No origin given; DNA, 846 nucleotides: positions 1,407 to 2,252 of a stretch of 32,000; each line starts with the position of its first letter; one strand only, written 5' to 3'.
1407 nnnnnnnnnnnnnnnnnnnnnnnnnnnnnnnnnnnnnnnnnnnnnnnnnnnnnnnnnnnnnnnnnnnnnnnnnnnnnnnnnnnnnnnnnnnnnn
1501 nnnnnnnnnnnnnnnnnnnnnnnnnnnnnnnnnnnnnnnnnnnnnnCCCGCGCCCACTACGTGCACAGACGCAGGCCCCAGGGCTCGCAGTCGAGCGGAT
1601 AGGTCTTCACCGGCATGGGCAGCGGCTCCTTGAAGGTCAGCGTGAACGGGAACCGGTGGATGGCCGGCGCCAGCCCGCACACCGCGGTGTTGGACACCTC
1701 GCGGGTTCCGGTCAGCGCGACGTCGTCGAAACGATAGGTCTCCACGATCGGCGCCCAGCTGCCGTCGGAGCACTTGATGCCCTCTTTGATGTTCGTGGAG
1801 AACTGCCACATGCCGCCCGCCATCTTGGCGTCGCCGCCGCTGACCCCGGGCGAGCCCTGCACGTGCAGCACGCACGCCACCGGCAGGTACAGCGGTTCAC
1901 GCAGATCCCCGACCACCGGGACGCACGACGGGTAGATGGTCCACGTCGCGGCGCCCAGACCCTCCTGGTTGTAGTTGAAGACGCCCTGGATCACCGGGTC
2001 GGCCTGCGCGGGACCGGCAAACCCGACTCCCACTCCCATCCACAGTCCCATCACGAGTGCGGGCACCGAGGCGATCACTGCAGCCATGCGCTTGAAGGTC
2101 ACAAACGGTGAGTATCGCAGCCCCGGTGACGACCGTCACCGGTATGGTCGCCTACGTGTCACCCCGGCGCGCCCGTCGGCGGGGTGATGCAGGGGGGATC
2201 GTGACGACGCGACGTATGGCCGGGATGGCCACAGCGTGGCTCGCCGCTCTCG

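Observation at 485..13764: Three DUF4185 (GH183-type) paralogues with three different architectures within 13.3 kb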

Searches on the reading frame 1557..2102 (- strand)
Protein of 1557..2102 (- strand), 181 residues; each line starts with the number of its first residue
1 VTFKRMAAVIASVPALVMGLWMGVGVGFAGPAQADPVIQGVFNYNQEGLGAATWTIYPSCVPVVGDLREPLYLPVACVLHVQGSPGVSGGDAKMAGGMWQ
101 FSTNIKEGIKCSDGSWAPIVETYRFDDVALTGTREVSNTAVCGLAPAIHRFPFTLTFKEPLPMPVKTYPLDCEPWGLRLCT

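Call 8: search_protein_families(library=pfam, proteins=[window:1557-2102:-], max_evalue=0.001)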
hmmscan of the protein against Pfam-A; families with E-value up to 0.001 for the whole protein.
window:1557-2102:- (181 aa): 0 families

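Call 35: find_homologous_proteins(query=window:1557-2087:-, max_evalue=0.001)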
Query window:1557-2087:- (176 aa): 165 proteins with E <= 0.001 among 227 candidates; the best 120 are listed.
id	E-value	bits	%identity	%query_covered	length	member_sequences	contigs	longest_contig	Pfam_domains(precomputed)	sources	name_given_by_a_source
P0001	1.6e-115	401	99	100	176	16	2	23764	-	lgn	-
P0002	1.1e-100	353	85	100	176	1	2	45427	-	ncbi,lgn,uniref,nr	ncbi:hypothetical protein [Mycolicibacterium goodii]|uniref:Secreted protein n=1 Tax=Mycolicibacteri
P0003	1.8e-100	352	85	100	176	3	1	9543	-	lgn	-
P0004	2.5e-94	332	81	100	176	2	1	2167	-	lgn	-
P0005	7.8e-77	275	69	98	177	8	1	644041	-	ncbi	ncbi:hypothetical protein OKHIL_31740 [Mycolicibacterium mageritense]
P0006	8.0e-77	275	71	95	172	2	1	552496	-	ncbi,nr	ncbi:hypothetical protein [[Mycobacterium] fortunisiensis]|nr:hypothetical protein [[Mycobacterium] 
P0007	4.1e-76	273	67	97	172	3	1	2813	-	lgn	-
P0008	5.1e-75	269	66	98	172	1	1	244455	-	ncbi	ncbi:hypothetical protein [Mycolicibacterium sp. XJ870]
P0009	4.6e-74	266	71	89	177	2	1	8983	-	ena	-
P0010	1.5e-72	261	68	90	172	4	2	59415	-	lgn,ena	-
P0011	3.8e-72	260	66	94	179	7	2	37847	-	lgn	-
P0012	7.9e-72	259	66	91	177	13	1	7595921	-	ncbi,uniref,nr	ncbi:hypothetical protein BTO20_12930 [Mycobacterium dioxanotrophicus]|uniref:Secreted protein n=1 T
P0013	4.7e-71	256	65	85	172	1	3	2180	-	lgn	-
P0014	1.1e-70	255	64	98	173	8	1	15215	-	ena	-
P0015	2.2e-70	254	66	90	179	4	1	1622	-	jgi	jgi:hypothetical protein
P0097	5.3e-55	204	54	90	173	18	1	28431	-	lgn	-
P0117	8.5e-52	194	53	82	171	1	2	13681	-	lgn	-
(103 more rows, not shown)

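Call 43: predict_structure(alignment_id=A1)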
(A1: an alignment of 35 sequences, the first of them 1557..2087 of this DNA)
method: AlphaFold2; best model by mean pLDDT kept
length: 176 residues; sequences in the alignment: 35
mean_pLDDT: 76.2   pTM: 0.64
mean pLDDT of the five models: 76.2, 74.4, 74.4, 74.1, 74.0
residues with pLDDT >= 90: 65; 70-90: 49; 50-70: 38; < 50: 24
segments of 3 or more residues with pLDDT < 50: 1-9, 15-18, 20-23, 174-176
pLDDT, mean of each block of 10 residues (from residue 1): 42 49 52 89 91 76 56 89 91 92 86 93 93 82 93 86 53 47
secondary structure, 60 per line:
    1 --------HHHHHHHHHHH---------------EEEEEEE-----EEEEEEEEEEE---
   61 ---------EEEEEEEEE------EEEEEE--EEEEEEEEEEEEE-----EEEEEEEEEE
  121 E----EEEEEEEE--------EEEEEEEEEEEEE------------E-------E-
elements in order: H9-19 E35-41 E47-57 E70-78 E85-90 E93-105 E111-121 E126-133 E142-154

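Call 45: fold_search(model_id=the predicted structure, library=pdb)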
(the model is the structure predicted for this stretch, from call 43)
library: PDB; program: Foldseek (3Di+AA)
matches with E <= 10: 893; with E <= 0.001: 0
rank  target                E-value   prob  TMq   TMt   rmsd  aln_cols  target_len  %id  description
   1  4gzv_C                6.0e-02  0.35  0.22  0.26  16.1       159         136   12  Crystal structure of a lipocalin family protein (BACOVA_00364) from Bacteroides ovatus ATCC 8483 at 1.95 A resolution (released 2012-11-07)
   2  4iab_A                6.0e-02  0.33  0.22  0.25  16.9       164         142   11  Crystal structure of a putative monosaccharide binding protein (BACUNI_03039) from Bacteroides uniformis ATCC 8492 at  (released 2013-02-27)
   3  4gzv_E                6.3e-02  0.28  0.20  0.24  16.8       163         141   10  Crystal structure of a lipocalin family protein (BACOVA_00364) from Bacteroides ovatus ATCC 8483 at 1.95 A resolution (released 2012-11-07)
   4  4gzv_B                7.4e-02  0.38  0.23  0.28  10.4       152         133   12  Crystal structure of a lipocalin family protein (BACOVA_00364) from Bacteroides ovatus ATCC 8483 at 1.95 A resolution (released 2012-11-07)
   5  4ytx_B                8.2e-02  0.23  0.17  0.18  21.7       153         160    8  Crystal structure of Ups1-Mdm35 complex with PA (released 2015-08-12)
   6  4i95_A                8.7e-02  0.30  0.23  0.26  16.6       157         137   12  Crystal structure of a Lipocalin-like protein (BACEGG_00036) from Bacteroides eggerthii DSM 20697 at 1.81 A resolution (released 2012-12-26)
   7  3sik_A                1.0e-01  0.51  0.24  0.31  13.8       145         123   12  Crystal structure of the Bacillus anthracis hemophore IsdX1 complexed with heme (released 2012-05-02)
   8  4myp_A                1.0e-01  0.41  0.23  0.29  14.8       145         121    8  Structure of the central NEAT domain, N2, of the listerial Hbp2 protein complexed with heme (released 2014-10-22)
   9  4iab_B                1.2e-01  0.30  0.22  0.27  16.1       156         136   10  Crystal structure of a putative monosaccharide binding protein (BACUNI_03039) from Bacteroides uniformis ATCC 8492 at  (released 2013-02-27)
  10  1l3a_C                1.3e-01  0.18  0.19  0.18  11.6       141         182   16  Structure of the plant transcriptional regulator PBF-2 (released 2002-06-26)
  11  3qkg                  1.3e-01  0.47  0.24  0.25   9.0       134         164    8  Crystal structure of alpha-1-microglobulin at 2.3 A resolution (released 2012-02-08)
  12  6i3y_F                1.3e-01  0.16  0.16  0.15  22.1       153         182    9  Crystal structure of the human mitochondrial PRELID1K58V-TRIAP1 complex with PS (released 2019-03-20)
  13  5hae                  1.4e-01  0.41  0.23  0.25  15.5       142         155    9  Crystal structure of LTBP1 LTC4 complex collected on an in-house source (released 2016-05-11)
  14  4iab_D                1.5e-01  0.33  0.24  0.29  15.9       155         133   11  Crystal structure of a putative monosaccharide binding protein (BACUNI_03039) from Bacteroides uniformis ATCC 8492 at  (released 2013-02-27)
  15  4ytx_F                1.5e-01  0.14  0.17  0.18  21.9       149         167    5  Crystal structure of Ups1-Mdm35 complex with PA (released 2015-08-12)
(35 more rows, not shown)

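Call 50: search_protein_families(library=ncbifam, proteins=[window:1557-2087:-], max_evalue=0.00001)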
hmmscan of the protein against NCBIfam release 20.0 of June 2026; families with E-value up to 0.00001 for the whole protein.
window:1557-2087:- (176 aa): 0 families

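Call 77: search_dna_similar(query=window:1557-2087:-, collection=phages, mode=protein, max_evalue=0.01, max_rows=10)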
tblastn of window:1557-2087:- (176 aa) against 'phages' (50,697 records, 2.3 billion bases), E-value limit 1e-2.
No match.

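Call 80: find_encoding_contigs(protein=P0117, flank=8000, max_places=2)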
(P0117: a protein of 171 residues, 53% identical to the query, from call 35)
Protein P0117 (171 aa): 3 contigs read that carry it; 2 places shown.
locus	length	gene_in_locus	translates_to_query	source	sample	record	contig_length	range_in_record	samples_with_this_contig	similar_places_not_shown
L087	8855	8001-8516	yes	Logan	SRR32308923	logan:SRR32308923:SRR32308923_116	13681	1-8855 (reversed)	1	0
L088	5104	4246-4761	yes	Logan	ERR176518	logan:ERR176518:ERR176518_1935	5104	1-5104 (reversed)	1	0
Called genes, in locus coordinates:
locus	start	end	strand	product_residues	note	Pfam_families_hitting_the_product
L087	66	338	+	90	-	-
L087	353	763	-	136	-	-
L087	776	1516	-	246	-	PF00106:adh_short, PF08659:KR, PF13561:adh_short_C2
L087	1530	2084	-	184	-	PF00440:TetR_N, PF21597:TetR_C_43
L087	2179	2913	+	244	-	PF00106:adh_short, PF08659:KR, PF13561:adh_short_C2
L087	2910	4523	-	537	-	PF00005:ABC_tran, PF02463:SMC_N (faint), PF13304:AAA_21 (faint), PF13401:AAA_22 (faint), PF13555:AAA_29 (faint), PF08352:oligo_HPY (faint), PF00005:ABC_tran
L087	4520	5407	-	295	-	PF12911:OppC_N, PF00528:BPD_transp_1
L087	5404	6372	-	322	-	PF19300:BPD_transp_1_N, PF00528:BPD_transp_1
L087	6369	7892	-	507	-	PF00496:SBP_bac_5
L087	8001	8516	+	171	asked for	-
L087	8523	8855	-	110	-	?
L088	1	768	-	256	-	?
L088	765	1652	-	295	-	PF12911:OppC_N, PF00528:BPD_transp_1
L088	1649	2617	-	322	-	PF19300:BPD_transp_1_N, PF00528:BPD_transp_1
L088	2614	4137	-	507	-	PF00496:SBP_bac_5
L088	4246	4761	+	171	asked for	-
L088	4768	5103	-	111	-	?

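Call 81: find_encoding_contigs(protein=P0097, flank=8000, max_places=2)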
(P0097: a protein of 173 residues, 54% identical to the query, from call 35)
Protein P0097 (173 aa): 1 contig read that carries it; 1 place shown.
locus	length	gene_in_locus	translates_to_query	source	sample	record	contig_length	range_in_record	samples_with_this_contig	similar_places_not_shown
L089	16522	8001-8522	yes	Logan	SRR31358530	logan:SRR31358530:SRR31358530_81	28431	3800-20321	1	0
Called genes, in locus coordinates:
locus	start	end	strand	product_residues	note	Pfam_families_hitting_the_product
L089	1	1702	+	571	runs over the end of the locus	-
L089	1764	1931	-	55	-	-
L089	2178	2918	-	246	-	PF00106:adh_short, PF08659:KR, PF13561:adh_short_C2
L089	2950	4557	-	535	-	PF00005:ABC_tran, PF02463:SMC_N (faint), PF05621:TniB (faint), PF13304:AAA_21 (faint), PF13401:AAA_22 (faint), PF13555:AAA_29 (faint), PF08352:oligo_HPY (faint), PF00005:ABC_tran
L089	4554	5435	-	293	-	PF12911:OppC_N, PF00528:BPD_transp_1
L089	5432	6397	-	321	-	PF19300:BPD_transp_1_N, PF00528:BPD_transp_1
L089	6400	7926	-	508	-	PF00496:SBP_bac_5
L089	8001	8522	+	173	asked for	-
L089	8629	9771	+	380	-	PF13810:DUF4185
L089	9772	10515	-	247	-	PF00106:adh_short, PF01370:Epimerase (weak), PF08659:KR, PF13561:adh_short_C2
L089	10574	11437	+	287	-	PF00520:Ion_trans, PF07885:Ion_trans_2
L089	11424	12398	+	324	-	PF19328:DAP_DH_C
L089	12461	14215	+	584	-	PF00012:HSP70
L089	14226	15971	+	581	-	PF02770:Acyl-CoA_dh_M (faint), PF00441:Acyl-CoA_dh_1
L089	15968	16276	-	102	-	-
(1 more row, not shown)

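Call 88: search_protein_families(library=phrogs, proteins=[window:1557-2102:-], max_evalue=0.001)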
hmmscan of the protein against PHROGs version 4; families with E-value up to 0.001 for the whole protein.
window:1557-2102:- (181 aa): 0 families

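Call 93: fold_search(model_id=the predicted structure, library=viral)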
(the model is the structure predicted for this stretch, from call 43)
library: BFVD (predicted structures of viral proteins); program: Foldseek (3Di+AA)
matches with E <= 10: 541; with E <= 0.001: 0
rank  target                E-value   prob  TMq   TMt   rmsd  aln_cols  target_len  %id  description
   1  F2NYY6                7.6e-02  0.93  0.28  0.45   7.5       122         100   11  Complete DpAV4 genome [Diadromus pulchellus ascovirus 4a]
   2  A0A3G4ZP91            1.1e-01  0.77  0.31  0.36   8.9       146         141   11  Uncharacterized protein [Terrestrivirus sp.]
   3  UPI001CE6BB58         1.2e-01  0.08  0.12  0.10  16.9       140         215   16  (no name look-up for this kind of identifier)
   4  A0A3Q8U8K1            1.3e-01  0.44  0.28  0.21  25.5       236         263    9  Uncharacterized protein [Megavirus baoshan]
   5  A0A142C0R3            1.4e-01  0.44  0.23  0.19  14.6       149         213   14  (no name in the UniProt tables at hand)
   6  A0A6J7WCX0            1.4e-01  0.14  0.15  0.05  15.5       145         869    8  Uncharacterized protein [uncultured Caudovirales phage]
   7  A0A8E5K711            1.6e-01  0.30  0.20  0.13  16.4       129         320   11  (no name in the UniProt tables at hand)
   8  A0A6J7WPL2            2.0e-01  0.63  0.28  0.40  14.8       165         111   10  Uncharacterized protein [uncultured Caudovirales phage]
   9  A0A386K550            2.4e-01  0.09  0.16  0.07  13.7       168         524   12  Uncharacterized protein [Dickeya phage vB_DsoM_JA11]
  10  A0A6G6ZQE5            2.6e-01  0.25  0.21  0.26  14.1       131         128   13  (no name in the UniProt tables at hand)
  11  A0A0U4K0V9            2.6e-01  0.15  0.19  0.06  15.5       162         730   12  Minor tail protein [Arthrobacter phage Rings]
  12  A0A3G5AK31            2.8e-01  0.23  0.24  0.19  14.8       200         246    8  Uncharacterized protein [Sylvanvirus sp.]
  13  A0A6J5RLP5            3.0e-01  0.13  0.22  0.07  21.6       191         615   12  Uncharacterized protein [uncultured Caudovirales phage]
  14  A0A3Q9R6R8            3.2e-01  0.44  0.30  0.38  16.9       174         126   14  (no name in the UniProt tables at hand)
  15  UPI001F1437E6         3.2e-01  0.28  0.22  0.29  13.1       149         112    9  (no name look-up for this kind of identifier)
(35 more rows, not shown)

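Call 107: search_solved_structures(query=A1, max_evalue=10)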
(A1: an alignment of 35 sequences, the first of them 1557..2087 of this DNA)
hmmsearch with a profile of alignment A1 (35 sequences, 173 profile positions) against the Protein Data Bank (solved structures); distinct sequences matched with E-value up to 10: 0.
